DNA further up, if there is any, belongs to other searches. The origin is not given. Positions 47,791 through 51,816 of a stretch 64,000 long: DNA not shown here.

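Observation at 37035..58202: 21-kb co-directional locus of six giant secreted modular proteins: apparently an S-layer-tethered glycan-processing system without cohesin/dockerin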

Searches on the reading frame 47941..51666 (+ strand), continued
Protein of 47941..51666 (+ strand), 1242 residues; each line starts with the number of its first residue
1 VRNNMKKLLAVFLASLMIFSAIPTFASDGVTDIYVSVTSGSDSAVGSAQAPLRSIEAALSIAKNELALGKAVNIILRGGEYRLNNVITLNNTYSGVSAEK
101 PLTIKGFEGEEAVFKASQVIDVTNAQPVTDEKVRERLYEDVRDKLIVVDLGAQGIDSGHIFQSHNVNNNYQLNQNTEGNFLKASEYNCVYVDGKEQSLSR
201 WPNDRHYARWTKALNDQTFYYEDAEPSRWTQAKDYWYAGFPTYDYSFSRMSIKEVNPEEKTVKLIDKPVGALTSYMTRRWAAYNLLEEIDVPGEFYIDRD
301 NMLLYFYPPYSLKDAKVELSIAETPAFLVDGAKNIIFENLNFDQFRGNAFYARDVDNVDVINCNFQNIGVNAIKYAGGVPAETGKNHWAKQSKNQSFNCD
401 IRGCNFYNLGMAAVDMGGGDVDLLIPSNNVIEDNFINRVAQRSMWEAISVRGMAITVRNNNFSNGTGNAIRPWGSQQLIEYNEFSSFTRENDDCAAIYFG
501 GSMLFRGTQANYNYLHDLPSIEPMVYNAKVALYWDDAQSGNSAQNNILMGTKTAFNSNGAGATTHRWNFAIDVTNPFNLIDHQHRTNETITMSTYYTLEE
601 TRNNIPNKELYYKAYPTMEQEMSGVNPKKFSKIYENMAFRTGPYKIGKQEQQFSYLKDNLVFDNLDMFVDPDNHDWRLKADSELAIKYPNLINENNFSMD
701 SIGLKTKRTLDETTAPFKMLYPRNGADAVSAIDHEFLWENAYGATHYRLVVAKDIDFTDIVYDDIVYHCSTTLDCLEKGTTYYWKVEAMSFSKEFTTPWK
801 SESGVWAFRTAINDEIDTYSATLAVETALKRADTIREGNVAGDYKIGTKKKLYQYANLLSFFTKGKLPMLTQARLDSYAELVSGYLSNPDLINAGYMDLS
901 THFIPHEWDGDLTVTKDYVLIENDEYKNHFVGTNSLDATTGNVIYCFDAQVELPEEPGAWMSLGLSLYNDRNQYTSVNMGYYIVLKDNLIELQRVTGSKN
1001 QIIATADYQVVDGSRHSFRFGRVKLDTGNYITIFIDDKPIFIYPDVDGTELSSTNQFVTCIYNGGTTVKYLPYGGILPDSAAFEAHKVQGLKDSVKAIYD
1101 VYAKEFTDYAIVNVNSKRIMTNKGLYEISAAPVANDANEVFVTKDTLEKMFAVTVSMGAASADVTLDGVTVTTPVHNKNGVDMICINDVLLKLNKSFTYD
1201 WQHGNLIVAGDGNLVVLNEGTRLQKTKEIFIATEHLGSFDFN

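Call 57: search_protein_families(library=pfam, proteins=[L034:424-4845:+, L052:3071-6958:+, L066:2310-5918:+, L025:3556-6780:+, L062:14759-17959:+, L054:19087-21810:+, L042:7665-9971:+, L049:2268-4307:+, L058:2989-4536:+], max_evalue=0.001)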
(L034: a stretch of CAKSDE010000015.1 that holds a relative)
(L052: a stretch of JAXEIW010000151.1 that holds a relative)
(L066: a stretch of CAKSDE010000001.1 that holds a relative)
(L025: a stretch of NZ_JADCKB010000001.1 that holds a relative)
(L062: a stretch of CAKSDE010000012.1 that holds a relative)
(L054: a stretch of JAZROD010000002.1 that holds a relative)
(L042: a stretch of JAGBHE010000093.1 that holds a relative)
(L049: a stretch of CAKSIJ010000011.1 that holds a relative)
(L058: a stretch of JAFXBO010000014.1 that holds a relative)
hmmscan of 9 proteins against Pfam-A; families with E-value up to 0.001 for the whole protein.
L034:424-4845:+ (1474 aa): 1 family
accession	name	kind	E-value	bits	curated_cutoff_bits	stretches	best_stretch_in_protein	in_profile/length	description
PF13205.12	Big_5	-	6e-07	30.6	23.6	0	1069-1129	22-85/105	Bacterial Ig-like domain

L052:3071-6958:+ (1296 aa): 1 family
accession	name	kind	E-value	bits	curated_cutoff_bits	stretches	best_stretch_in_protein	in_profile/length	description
PF13205.12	Big_5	-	3.1e-07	31.5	23.6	1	1082-1178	10-105/105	Bacterial Ig-like domain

L066:2310-5918:+ (1203 aa): 2 families
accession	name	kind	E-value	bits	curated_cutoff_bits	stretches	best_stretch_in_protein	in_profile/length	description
PF13205.12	Big_5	-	8.6e-34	116.9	23.6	3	989-1087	6-105/105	Bacterial Ig-like domain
PF04234.18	CopC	-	0.00011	23.6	23.3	0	647-703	4-56/92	CopC domain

L025:3556-6780:+ (1075 aa): 2 families
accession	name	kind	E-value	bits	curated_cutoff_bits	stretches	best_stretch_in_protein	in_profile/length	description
PF13205.12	Big_5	-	5.3e-06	27.5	23.6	1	874-966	20-105/105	Bacterial Ig-like domain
PF21467.3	BetaGal_gal-bd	-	6.1e-05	23.5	27.3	0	800-817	27-45/62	Beta-galactosidase, galactose-binding domain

L062:14759-17959:+ (1067 aa): 3 families
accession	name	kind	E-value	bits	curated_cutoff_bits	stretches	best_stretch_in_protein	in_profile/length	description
PF13205.12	Big_5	-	2.1e-13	51.3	23.6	2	860-937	7-85/105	Bacterial Ig-like domain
PF14099.13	Polysacc_lyase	-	0.00028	21.3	29.9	0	118-208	72-158/210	Polysaccharide lyase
PF09500.16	YiiD_C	-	0.00065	20.1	27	0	670-743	69-142/144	Putative thioesterase (yiiD_Cterm)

L054:19087-21810:+ (908 aa): 0 families

L042:7665-9971:+ (769 aa): 0 families

L049:2268-4307:+ (680 aa): 1 family
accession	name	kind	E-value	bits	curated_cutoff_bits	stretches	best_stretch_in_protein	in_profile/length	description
PF24517.2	CBM96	-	3e-08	34.1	26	1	365-489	28-140/164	Carbohydrate-binding module family 96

L058:2989-4536:+ (516 aa): 2 families
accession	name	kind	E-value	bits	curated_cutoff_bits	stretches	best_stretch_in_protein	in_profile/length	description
PF13472.12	Lipase_GDSL_2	-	2.5e-20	74.2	32.9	1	44-225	2-178/178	GDSL-like Lipase/Acylhydrolase family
PF00657.28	Lipase_GDSL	-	3.5e-09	37.6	23.6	1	41-230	1-208/208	GDSL-like Lipase/Acylhydrolase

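Call 76: search_solved_structures(query=A2, max_evalue=1)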
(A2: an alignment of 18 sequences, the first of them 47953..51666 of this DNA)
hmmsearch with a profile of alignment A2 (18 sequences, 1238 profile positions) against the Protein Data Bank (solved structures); distinct sequences matched with E-value up to 1: 6.
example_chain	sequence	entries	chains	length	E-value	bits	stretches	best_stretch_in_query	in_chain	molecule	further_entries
9rx2_A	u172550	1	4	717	8.8e-36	126.1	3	1-196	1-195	Parallel beta-helix repeat protein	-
5mqp_A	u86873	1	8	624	1e-21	79.6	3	29-115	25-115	Glycoside hydrolase BT_1002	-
3vst_A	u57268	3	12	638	7.1e-07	30.4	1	30-118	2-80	Xylosidase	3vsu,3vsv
2jnk_A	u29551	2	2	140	0.00084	20.2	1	809-879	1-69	Hyalurononglucosaminidase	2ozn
8oty_A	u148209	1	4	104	0.66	10.6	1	721-784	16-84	Titin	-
5olq_A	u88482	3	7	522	0.9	10.2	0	30-94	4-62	Rhamnogalacturonan lyase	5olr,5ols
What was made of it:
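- On Cellulosome (cohesin-dockerin): D has only the FIVAR-like part that precedes the dockerin in NagH (call 76).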

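Call 81: search_protein_families(library=pfam, proteins=[L025:13678-15387:+, L025:215-3562:+, L025:9956-13717:+, L025:15366-18347:+, L025:6784-9981:+], max_evalue=0.01)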
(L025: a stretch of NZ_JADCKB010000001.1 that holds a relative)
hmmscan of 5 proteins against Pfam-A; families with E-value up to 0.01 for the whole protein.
L025:13678-15387:+ (570 aa): 1 family
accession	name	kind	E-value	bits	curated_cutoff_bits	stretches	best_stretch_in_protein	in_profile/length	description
PF00395.25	SLH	-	6.1e-24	84.2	20.8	3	515-558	2-44/44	S-layer homology domain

L025:215-3562:+ (1116 aa): 2 families
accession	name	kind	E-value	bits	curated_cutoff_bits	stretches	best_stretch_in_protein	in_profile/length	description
PF13472.12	Lipase_GDSL_2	-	1.5e-22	81.3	32.9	1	798-963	2-178/178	GDSL-like Lipase/Acylhydrolase family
PF00657.28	Lipase_GDSL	-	3e-08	34.5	23.6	1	795-966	1-206/208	GDSL-like Lipase/Acylhydrolase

L025:9956-13717:+ (1254 aa): 3 families
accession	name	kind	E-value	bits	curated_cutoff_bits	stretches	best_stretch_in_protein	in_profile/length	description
PF13229.12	Beta_helix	-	1.8e-12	47.6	25.9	2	341-429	73-156/158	Right handed beta helix region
PF05048.19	NosD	-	5.7e-08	32.9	23.6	1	342-483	21-148/212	Periplasmic copper-binding protein (NosD)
PF21231.2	GH141_M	-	0.0032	17.8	27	0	291-321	125-155/156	GH141 insertion domain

L025:15366-18347:+ (994 aa): 1 family
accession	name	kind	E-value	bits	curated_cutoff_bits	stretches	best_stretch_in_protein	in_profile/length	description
PF00395.25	SLH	-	8.8e-17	61.3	20.8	2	54-84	14-44/44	S-layer homology domain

L025:6784-9981:+ (1066 aa): 6 families
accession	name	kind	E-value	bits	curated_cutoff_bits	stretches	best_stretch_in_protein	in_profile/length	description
PF13229.12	Beta_helix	-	2.6e-22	79.6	25.9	2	457-612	7-147/158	Right handed beta helix region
PF05048.19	NosD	-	3.2e-10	40.2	23.6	1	449-528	81-157/212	Periplasmic copper-binding protein (NosD)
PF07833.16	Cu_amine_oxidN1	-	2.6e-05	24.6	24.2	1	56-135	6-86/108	Copper amine oxidase N-terminal domain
PF21231.2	GH141_M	-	5.4e-05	23.5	27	1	403-436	122-155/156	GH141 insertion domain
PF07602.17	DUF1565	-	0.0046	16.8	20.3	0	495-589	64-157/257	Protein of unknown function (DUF1565)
PF12708.12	Pect-lyase_RHGA_epim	-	0.0066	16.7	27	0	458-544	124-209/213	Rhamnogalacturonase A/epimerase, pectate lyase-like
